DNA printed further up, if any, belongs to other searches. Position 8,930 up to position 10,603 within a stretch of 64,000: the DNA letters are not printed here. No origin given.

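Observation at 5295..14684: Operon of five tandem paralogs of an unrecognised exported Cys-rich family (two with Gln-rich modules), divergent from the T4BSS core genes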

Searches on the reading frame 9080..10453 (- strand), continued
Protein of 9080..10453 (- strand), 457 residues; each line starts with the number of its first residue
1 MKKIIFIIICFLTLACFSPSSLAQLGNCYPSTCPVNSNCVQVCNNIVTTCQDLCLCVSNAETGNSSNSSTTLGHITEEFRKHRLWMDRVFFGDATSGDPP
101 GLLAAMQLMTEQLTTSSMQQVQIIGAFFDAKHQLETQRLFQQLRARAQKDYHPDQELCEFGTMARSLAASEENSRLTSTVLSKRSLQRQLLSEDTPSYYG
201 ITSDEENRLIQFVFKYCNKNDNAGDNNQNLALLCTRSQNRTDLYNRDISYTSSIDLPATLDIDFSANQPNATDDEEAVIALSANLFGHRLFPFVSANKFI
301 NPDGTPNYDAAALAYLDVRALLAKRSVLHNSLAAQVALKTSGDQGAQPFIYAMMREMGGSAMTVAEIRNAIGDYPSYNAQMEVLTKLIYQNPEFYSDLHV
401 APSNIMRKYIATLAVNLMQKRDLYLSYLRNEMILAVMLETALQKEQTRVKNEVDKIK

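Call 60: search_protein_families(library=pfam, alignment_id=A3, max_evalue=0.01)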
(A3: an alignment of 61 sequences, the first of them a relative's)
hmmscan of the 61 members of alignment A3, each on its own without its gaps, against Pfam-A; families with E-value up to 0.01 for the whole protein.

A. member 1, L001:13383-14252:+ (290 aa): 0 families

B. families by the number of members that match (of 61 scanned): 4 families
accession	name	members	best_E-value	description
PF20230.4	DUF6588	1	0.0051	Family of unknown function (DUF6588)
PF00669.25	Flagellin_N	1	0.0065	Bacterial flagellin N-terminal helical region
PF06737.19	Transglycosylas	1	0.0068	Transglycosylase-like domain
PF11812.13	DUF3333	1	0.0073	Domain of unknown function (DUF3333)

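Call 62: find_homologous_proteins(query=L005:5306-7174:+, max_evalue=1e-10)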
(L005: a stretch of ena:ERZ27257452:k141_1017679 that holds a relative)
Query L005:5306-7174:+ (622 aa): 418 proteins with E <= 1e-10 among 8000 candidates; the best 120 are listed.
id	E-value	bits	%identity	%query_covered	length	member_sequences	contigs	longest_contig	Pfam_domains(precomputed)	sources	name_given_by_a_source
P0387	2.1e-225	768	99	56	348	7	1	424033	-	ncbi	ncbi:MAG: hypothetical protein R3D88_03840 [Alphaproteobacteria bacterium]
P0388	9.6e-223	759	59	97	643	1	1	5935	-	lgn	-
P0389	1.2e-215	736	58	99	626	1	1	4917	-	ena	-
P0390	1.4e-214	732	58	94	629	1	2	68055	-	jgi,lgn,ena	-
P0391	5.1e-209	714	57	96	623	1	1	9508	-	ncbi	-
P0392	4.1e-203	694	52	99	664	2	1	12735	-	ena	-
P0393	2.2e-197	675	56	93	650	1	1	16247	-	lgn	-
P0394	3.4e-194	665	53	100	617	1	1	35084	-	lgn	-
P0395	1.8e-188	646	53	96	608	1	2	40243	-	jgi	-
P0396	1.0e-186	640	53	94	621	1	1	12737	-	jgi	jgi:hypothetical protein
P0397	4.0e-180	618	49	100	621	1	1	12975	-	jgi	-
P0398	2.7e-170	586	52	91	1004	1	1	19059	-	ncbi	ncbi:MAG: hypothetical protein AAF988_01750 [Pseudomonadota bacterium]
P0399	1.8e-168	580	57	77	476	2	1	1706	-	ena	-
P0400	3.0e-168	579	48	99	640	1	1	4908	-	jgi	-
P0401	1.5e-167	577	50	93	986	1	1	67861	-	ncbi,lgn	ncbi:MAG: hypothetical protein AAF549_02730 [Pseudomonadota bacterium]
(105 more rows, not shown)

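Call 77: predict_structure(alignment_id=A5)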
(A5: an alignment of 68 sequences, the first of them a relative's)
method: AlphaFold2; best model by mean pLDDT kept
length: 626 residues; sequences in the alignment: 68
mean_pLDDT: 76.2   pTM: 0.44
mean pLDDT of the five models: 76.2, 75.5, 74.7, 73.7, 73.4
residues with pLDDT >= 90: 187; 70-90: 223; 50-70: 133; < 50: 83
segments of 3 or more residues with pLDDT < 50: 18-33, 222-243, 282-287, 305-308, 348-356, 606-626
pLDDT, mean of each block of 10 residues (from residue 1): 81 66 42 69 96 95 97 97 95 96 96 96 97 97 95 96 98 97 96 96 95 79 45 40 49 74 73 59 49 62 50 65 76 82 60 51 86 87 87 90 88 85 88 69 58 67 80 87 67 72 81 84 78 67 61 66 70 71 76 73 50 42 38
secondary structure, 60 per line:
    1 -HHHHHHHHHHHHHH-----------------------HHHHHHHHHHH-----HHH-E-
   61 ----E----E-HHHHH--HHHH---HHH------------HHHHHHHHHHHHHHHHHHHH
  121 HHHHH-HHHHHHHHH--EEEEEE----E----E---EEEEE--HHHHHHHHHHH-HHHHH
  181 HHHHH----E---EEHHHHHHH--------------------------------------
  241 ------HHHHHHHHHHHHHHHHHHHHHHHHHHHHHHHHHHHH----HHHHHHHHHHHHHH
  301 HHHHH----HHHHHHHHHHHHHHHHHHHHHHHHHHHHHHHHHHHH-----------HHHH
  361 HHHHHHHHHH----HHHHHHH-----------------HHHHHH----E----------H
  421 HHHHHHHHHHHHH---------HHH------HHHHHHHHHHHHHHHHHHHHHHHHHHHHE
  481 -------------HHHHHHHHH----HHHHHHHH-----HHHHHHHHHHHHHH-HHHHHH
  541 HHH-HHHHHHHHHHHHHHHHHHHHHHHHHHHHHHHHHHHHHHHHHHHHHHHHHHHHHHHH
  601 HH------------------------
elements in order: H2-15 H39-49 H72-76 H79-82 H101-125 H127-135 E138-143 E157-161 H164-174 H176-185 H196-202 H247-282 H287-305 H310-345 H357-370 H375-381 H399-404 H420-433 H452-479 H494-502 H507-514 H520-533 H535-543 H545-602

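Call 79: fold_search(model_id=the predicted structure, library=pdb)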
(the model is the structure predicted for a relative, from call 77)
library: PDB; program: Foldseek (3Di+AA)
matches with E <= 10: 21; with E <= 0.001: 0
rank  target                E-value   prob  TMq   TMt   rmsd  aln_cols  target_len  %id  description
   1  9ngy_AP1              3.4e-02  0.99  0.18  0.26  12.0       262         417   12  In situ cryo-EM structure of protochannel (DotA-IcmX) of the Legionella Dot/Icm T4SS machine (released 2025-09-17)
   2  5ohu                  1.3e+00  0.69  0.15  0.15   4.9       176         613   15  The X-ray Structure of Lytic Transglycosylase Slt from Pseudomonas aeruginosa (released 2018-04-18)
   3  5o2n_A                2.5e+00  0.38  0.11  0.12   6.1       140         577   14  Lytic transglycosylase in action (released 2018-03-14)
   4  5hw2_A                3.0e+00  0.05  0.06  0.08  15.6        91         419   13  Crystal Structure of Adenylosuccinate Lyase from Francisella tularensis Complexed with fumaric acid (released 2016-02-10)
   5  5o1j_A                3.2e+00  0.38  0.14  0.15   4.9       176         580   14  Lytic transglycosylase in action (released 2018-03-14)
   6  5mpq                  3.4e+00  0.25  0.11  0.12   6.4       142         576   14  Bulgecin A: The key to a broad-spectrum inhibitor that targets lytic transglycosylases (released 2017-03-29)
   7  5hw2_B                3.4e+00  0.02  0.06  0.08  20.9       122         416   13  Crystal Structure of Adenylosuccinate Lyase from Francisella tularensis Complexed with fumaric acid (released 2016-02-10)
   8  9y6s_7I               3.7e+00  0.05  0.10  0.02  48.1       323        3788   15  96-nm repeat of the Leishmania tarentolae doublet microtubule (released 2025-12-17)
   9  6fpn                  3.9e+00  0.21  0.13  0.14   5.2       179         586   11  Lytic transglycosylase in action (released 2018-03-14)
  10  3bkh                  4.6e+00  0.10  0.14  0.29   8.3       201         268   14  Crystal structure of the bacteriophage phiKZ lytic transglycosylase, gp144 (released 2008-01-08)
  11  5hw2_D                5.6e+00  0.03  0.06  0.08  17.1        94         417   13  Crystal Structure of Adenylosuccinate Lyase from Francisella tularensis Complexed with fumaric acid (released 2016-02-10)
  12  1xsf_MODEL_1_A        6.6e+00  0.11  0.09  0.42  15.5       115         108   16  Solution structure of a resuscitation promoting factor domain from Mycobacterium tuberculosis (released 2005-02-15)
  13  4eei_B                6.6e+00  0.03  0.06  0.08  15.0        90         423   13  Crystal Structure of Adenylosuccinate Lyase from Francisella tularensis Complexed with AMP and Succinate (released 2012-04-18)
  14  8kea_A                7.3e+00  0.05  0.09  0.07  14.5       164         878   15  Cyanophage A-1(L) baseplate-initiators (released 2024-04-10)
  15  4eei_A                7.3e+00  0.03  0.06  0.08  15.0        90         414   13  Crystal Structure of Adenylosuccinate Lyase from Francisella tularensis Complexed with AMP and Succinate (released 2012-04-18)
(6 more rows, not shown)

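Call 88: fold_search(model_id=the predicted structure, library=viral)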
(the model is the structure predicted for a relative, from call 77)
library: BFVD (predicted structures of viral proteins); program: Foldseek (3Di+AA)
matches with E <= 10: 52; with E <= 0.001: 0
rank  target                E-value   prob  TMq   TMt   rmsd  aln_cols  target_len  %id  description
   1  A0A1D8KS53            1.5e-03  1.00  0.19  0.12  30.8       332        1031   16  Uncharacterized protein [Synechococcus phage S-WAM1]
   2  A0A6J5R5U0            2.2e-03  1.00  0.18  0.17  28.8       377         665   17  Uncharacterized protein [uncultured Caudovirales phage]
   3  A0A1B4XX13            3.3e-03  1.00  0.17  0.41  11.2       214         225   18  Peptidoglycan-binding [Tenacibaculum phage pT24]
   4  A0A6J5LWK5            5.6e-03  1.00  0.19  0.49  17.2       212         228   18  Uncharacterized protein [uncultured Caudovirales phage]
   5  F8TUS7                8.1e-03  1.00  0.19  0.18  11.0       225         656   20  (no name in the UniProt tables at hand)
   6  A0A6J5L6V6            9.4e-03  1.00  0.17  0.14  12.7       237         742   19  Gp5/Type VI secretion system Vgr protein OB-fold domain-containing protein [uncultured Caudovirales phage]
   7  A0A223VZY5            2.3e-02  0.98  0.17  0.13  22.2       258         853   19  Baseplate hub + tail lysozyme [Agrobacterium phage Atu_ph04]
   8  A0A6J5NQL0            5.5e-02  0.99  0.13  0.42  10.7       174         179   19  Transglycosylase SLT domain 1 [uncultured Caudovirales phage]
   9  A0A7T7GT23            5.5e-02  0.69  0.17  0.18  26.5       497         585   14  (no name in the UniProt tables at hand)
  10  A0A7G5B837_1          5.5e-02  0.33  0.14  0.09  31.7       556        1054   11  Uncharacterized protein [Ralstonia phage Alix]
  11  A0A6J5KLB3            1.3e-01  1.00  0.18  0.13   3.9       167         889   19  Transglycosylase SLT domain-containing protein [uncultured Caudovirales phage]
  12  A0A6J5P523            1.9e-01  0.66  0.14  0.40  17.9       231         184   17  LT_GEWL domain containing protein [uncultured Caudovirales phage]
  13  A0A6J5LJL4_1          3.5e-01  0.80  0.15  0.07  14.6       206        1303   17  LT_GEWL domain containing protein [uncultured Caudovirales phage]
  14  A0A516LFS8            3.9e-01  0.80  0.14  0.25   6.3       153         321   10  (no name in the UniProt tables at hand)
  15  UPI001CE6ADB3         4.1e-01  0.21  0.16  0.15  26.9       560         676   11  (no name look-up for this kind of identifier)
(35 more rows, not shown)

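Call 91: search_solved_structures(query=A5, max_evalue=10, show_alignments=3)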
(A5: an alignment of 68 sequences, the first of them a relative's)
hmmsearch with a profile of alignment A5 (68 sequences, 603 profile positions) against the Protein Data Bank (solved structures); distinct sequences matched with E-value up to 10: 0.
